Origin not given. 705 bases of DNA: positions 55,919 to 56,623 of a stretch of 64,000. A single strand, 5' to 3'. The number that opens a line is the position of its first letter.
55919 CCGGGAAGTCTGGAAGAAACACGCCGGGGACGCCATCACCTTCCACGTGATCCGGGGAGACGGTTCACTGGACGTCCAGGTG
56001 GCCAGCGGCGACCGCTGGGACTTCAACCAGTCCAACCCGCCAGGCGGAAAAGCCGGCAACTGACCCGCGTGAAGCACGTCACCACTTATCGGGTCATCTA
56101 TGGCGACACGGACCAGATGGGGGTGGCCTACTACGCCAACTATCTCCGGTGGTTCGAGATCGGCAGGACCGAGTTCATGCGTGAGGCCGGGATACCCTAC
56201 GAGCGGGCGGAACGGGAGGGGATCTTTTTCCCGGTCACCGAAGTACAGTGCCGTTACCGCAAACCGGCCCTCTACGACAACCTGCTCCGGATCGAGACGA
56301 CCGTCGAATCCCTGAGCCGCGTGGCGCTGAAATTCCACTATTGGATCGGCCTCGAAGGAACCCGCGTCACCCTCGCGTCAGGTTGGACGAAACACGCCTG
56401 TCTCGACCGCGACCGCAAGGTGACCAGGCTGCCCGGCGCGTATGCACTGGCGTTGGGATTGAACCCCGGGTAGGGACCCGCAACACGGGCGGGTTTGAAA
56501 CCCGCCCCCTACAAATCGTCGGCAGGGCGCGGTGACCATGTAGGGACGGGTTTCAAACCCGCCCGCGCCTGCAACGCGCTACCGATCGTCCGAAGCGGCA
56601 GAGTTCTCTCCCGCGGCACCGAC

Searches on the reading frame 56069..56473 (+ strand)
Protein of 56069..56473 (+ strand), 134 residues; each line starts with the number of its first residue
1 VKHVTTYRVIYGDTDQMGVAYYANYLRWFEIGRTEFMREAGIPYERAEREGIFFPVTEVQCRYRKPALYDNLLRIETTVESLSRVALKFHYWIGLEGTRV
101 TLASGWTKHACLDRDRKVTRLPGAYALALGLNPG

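Call 30: search_protein_families(library=pfam, proteins=[window:56069-56473:+], max_evalue=0.01)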
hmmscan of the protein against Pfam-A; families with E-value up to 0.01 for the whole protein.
window:56069-56473:+ (134 aa): 2 families
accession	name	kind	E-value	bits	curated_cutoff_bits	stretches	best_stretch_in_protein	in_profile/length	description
PF13279.12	4HBT_2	-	6.3e-14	52.9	25.5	1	12-123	4-116/122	Thioesterase-like superfamily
PF03061.28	4HBT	-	6.8e-11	42.8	20.6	1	17-91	1-68/79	Thioesterase superfamily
